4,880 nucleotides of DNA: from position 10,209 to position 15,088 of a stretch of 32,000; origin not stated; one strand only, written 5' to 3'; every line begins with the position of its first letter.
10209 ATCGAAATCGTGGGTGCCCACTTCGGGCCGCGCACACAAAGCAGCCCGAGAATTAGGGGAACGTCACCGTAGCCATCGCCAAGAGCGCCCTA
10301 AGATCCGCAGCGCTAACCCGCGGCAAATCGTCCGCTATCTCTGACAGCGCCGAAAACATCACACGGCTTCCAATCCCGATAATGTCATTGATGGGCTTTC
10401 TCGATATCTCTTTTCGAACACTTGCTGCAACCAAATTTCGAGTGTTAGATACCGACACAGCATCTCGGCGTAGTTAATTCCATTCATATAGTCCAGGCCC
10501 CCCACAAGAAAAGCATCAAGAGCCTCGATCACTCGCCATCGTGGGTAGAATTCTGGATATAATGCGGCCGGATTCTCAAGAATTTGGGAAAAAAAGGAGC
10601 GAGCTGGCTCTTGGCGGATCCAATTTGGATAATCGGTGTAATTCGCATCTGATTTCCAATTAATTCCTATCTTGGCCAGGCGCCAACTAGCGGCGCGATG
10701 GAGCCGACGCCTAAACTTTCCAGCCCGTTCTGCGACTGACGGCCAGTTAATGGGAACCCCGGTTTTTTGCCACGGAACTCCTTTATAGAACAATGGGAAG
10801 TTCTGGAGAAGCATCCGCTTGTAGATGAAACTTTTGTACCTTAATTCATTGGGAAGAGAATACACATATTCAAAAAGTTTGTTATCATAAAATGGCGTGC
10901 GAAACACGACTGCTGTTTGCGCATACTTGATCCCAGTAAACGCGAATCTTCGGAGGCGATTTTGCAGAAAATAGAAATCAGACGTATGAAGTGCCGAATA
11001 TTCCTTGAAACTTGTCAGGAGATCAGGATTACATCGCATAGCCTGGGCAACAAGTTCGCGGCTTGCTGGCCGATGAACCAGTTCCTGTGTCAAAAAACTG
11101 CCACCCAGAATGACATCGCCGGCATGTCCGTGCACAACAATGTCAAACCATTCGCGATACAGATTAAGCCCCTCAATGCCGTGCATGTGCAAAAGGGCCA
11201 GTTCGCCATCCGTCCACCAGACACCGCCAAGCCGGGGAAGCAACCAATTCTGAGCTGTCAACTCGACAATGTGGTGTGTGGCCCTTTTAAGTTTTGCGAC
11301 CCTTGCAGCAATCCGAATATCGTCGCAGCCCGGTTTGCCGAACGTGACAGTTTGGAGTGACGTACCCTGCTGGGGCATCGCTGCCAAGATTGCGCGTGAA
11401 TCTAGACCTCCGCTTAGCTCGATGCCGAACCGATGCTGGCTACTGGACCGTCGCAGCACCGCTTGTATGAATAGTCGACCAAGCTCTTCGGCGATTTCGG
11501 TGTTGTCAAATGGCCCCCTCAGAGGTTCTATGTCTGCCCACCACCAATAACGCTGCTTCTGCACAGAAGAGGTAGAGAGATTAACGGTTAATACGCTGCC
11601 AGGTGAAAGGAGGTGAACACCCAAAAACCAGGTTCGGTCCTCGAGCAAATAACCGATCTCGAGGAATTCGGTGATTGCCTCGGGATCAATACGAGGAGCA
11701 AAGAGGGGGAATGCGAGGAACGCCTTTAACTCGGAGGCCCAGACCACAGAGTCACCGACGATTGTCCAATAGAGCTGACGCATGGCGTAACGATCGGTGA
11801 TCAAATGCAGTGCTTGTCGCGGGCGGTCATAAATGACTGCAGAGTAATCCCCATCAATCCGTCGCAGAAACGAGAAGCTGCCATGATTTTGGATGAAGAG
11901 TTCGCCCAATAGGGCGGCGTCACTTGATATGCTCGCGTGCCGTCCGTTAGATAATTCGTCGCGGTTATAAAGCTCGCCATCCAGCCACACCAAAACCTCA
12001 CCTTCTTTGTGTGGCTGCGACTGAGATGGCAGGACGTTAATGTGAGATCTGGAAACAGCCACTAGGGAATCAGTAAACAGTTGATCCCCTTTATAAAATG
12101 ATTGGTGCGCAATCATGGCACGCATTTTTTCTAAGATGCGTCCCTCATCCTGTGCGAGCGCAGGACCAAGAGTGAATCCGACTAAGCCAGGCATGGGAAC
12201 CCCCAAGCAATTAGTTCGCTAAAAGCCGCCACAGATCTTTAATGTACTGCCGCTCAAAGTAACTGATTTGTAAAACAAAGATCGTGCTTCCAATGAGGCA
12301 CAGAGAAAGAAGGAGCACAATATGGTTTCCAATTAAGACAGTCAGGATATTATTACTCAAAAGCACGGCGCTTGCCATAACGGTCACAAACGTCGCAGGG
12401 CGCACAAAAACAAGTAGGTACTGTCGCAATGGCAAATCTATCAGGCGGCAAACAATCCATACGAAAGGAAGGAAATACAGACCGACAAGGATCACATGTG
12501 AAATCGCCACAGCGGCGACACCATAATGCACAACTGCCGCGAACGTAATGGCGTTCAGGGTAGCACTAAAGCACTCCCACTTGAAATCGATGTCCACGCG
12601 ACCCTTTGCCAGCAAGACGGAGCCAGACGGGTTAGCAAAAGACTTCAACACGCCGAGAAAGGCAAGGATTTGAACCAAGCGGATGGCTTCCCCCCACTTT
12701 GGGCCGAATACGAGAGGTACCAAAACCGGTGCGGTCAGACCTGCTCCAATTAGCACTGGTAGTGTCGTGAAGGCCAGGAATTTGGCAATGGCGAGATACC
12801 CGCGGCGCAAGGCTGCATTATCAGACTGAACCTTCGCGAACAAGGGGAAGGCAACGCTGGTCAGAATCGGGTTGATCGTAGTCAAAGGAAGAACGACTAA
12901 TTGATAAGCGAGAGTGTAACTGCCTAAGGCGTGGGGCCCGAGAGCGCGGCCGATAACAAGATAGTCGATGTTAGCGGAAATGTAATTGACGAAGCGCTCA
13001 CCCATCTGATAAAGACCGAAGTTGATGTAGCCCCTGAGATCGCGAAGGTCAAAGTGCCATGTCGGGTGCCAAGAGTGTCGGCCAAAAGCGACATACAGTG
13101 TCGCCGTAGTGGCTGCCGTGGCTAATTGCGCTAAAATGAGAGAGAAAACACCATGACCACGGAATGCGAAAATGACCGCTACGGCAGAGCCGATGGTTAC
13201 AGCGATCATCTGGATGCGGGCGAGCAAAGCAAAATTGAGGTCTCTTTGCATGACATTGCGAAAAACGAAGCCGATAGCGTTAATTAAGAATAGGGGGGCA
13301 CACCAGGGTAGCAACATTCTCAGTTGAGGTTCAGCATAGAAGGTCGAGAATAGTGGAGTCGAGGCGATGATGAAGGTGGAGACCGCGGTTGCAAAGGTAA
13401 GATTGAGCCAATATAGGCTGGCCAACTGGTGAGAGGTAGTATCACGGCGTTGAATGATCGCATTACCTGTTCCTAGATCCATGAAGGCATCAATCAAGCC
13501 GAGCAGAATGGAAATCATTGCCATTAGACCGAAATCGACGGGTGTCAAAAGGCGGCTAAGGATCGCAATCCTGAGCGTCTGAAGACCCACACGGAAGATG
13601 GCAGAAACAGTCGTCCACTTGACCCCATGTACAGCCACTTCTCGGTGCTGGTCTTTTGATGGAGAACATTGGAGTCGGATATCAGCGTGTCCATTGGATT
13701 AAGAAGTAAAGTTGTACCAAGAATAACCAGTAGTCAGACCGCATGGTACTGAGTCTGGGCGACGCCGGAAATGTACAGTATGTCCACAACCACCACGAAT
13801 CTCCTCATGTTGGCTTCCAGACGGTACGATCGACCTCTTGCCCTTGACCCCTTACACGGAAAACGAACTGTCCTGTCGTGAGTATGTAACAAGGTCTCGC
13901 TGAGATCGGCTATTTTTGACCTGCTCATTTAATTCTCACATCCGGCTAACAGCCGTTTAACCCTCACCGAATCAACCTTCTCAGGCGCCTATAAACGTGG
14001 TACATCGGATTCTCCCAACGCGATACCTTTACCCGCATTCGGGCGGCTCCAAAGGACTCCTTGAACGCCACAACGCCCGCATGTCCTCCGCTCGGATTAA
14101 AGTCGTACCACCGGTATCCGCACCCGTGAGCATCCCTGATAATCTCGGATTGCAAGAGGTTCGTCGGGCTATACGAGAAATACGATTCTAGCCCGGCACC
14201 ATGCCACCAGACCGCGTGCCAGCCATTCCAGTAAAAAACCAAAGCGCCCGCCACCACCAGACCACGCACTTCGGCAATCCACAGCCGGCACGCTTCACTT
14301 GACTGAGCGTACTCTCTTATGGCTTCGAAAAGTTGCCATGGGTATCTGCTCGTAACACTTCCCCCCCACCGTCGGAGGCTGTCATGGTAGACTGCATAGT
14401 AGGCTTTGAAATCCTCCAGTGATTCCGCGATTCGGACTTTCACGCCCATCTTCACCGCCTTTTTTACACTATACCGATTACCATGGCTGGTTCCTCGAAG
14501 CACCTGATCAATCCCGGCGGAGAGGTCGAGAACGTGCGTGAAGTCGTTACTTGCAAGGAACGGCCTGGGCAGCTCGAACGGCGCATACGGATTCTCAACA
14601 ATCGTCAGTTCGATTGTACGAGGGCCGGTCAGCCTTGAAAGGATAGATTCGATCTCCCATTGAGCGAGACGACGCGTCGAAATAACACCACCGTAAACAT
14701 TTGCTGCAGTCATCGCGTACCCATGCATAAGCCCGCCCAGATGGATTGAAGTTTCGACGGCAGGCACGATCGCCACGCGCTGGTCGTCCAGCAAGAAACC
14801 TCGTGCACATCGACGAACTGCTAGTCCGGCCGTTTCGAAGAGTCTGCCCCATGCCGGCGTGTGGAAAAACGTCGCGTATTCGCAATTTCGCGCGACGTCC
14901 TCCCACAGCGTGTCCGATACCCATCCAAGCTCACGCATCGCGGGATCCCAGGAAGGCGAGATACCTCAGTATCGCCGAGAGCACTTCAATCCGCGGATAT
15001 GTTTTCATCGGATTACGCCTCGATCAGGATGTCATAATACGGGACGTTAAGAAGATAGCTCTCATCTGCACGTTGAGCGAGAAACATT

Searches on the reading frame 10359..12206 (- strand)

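Call 6: search_protein_families(library=pfam, proteins=[window:10359-12206:-], max_evalue=0.001)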
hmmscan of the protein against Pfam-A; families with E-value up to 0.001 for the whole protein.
window:10359-12206:- (615 aa): 3 families
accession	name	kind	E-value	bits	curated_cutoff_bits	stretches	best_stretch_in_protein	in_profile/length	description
PF00733.27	Asn_synthase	-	1.8e-18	67.8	21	1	242-396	2-172/354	Asparagine synthase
PF13537.11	GATase_7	-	3e-15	56.8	25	1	54-165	4-123/123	Glutamine amidotransferase domain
PF13522.11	GATase_6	-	1.5e-11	44.9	27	1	50-159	16-130/130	Glutamine amidotransferase domain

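Call 42: search_protein_families(library=ncbifam, proteins=[window:10359-12206:-], max_evalue=0.00001)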
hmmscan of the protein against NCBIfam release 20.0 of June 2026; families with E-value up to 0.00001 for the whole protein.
window:10359-12206:- (615 aa): 6 families
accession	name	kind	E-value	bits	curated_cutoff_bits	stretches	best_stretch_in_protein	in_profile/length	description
TIGR01536.1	asn_synth_AEB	equivalog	1.2e-38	133.4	267.1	1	8-468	3-499/517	asparagine synthase (glutamine-hydrolyzing)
TIGR03108.1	eps_aminotran_1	hypoth_equivalog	4.2e-36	124.8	816.9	1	20-321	16-325/628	XrtA/PEP-CTERM system amidotransferase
NF033535.1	lass_lactam_cya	exception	1.8e-22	79.7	525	1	7-274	3-273/668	lasso peptide isopeptide bond-forming cyclase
NF033561.1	macrolact_Ik_Al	subfamily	4e-19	68.6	300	1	119-333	81-293/561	albusnodin/ikarugamycin family macrolactam cyclase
TIGR03104.1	trio_amidotrans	equivalog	1.8e-18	66.1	570.1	1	73-290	72-294/589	N-acetylglutaminylglutamine amidotransferase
NF006949.0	PRK09431.1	equivalog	3.2e-13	49.1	499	1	62-164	59-166/554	asparagine synthase B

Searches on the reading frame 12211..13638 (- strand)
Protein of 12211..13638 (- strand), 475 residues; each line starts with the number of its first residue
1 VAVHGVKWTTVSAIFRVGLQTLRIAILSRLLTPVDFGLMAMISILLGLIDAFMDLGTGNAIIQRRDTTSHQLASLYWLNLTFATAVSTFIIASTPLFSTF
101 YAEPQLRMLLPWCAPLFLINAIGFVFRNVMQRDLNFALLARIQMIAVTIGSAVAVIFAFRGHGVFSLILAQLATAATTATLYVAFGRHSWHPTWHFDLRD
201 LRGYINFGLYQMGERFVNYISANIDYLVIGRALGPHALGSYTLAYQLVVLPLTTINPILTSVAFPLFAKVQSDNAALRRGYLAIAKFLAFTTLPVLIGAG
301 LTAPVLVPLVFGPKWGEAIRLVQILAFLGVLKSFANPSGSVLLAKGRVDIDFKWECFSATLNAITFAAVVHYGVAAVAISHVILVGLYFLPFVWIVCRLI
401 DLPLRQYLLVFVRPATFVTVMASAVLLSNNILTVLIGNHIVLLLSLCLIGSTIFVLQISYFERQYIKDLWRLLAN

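Call 6: search_protein_families(library=pfam, proteins=[window:12211-13638:-], max_evalue=0.001)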
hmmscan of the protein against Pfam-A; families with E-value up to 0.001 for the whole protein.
window:12211-13638:- (475 aa): 2 families
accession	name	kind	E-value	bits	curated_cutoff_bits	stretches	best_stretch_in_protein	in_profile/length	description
PF13440.11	Polysacc_synt_3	-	2.6e-75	253.8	23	1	26-319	1-292/293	Polysaccharide biosynthesis protein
PF01943.22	Polysacc_synt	-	1.3e-45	156.4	28.2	1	4-270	3-273/274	Polysaccharide biosynthesis protein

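Call 42: search_protein_families(library=ncbifam, proteins=[window:12211-13638:-], max_evalue=0.00001)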
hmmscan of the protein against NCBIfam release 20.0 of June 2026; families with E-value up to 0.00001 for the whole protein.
window:12211-13638:- (475 aa): 3 families
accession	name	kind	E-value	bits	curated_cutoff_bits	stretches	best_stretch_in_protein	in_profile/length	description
NF007773.0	PRK10459.1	equivalog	1.9e-129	432.8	273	1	2-473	7-479/492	MOP flippase family protein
NF047674.1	TeichurnBiosyTuaB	equivalog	3e-118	395.9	580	1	3-456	9-464/469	teichuronic acid biosynthesis protein TuaB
NF058658.1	Oglyco_Wzx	exception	3.8e-50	171.3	720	1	4-464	12-466/478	O-glycosylation flippase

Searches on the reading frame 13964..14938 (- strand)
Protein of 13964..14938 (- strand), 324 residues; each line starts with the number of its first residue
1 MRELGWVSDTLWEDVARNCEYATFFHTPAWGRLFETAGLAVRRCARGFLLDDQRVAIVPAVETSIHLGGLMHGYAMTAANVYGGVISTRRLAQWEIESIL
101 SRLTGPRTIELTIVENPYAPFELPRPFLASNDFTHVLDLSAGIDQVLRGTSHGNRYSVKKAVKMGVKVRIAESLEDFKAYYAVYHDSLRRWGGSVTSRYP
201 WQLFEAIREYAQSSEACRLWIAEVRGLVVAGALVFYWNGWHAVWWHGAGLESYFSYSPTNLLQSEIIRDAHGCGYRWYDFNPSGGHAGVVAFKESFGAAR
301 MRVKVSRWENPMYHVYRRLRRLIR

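Call 6: search_protein_families(library=pfam, proteins=[window:13964-14938:-], max_evalue=0.001)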
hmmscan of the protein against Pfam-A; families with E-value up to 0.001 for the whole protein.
window:13964-14938:- (324 aa): 2 families
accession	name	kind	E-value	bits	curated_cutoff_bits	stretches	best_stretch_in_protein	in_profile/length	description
PF13480.13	Acetyltransf_6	-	1e-17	65.1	22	1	155-282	8-136/143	Acetyltransferase (GNAT) domain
PF02388.22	FemAB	-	4.6e-11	42.6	24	1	227-298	306-380/406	FemAB family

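Call 42: search_protein_families(library=ncbifam, proteins=[window:13964-14938:-], max_evalue=0.00001)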
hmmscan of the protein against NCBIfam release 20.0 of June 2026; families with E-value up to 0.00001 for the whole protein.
window:13964-14938:- (324 aa): 1 family
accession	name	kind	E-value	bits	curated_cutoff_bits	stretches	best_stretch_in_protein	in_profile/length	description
TIGR03019.1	pepcterm_femAB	equivalog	9.1e-20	70.9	260.35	1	12-303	3-281/330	FemAB family XrtA/PEP-CTERM system-associated protein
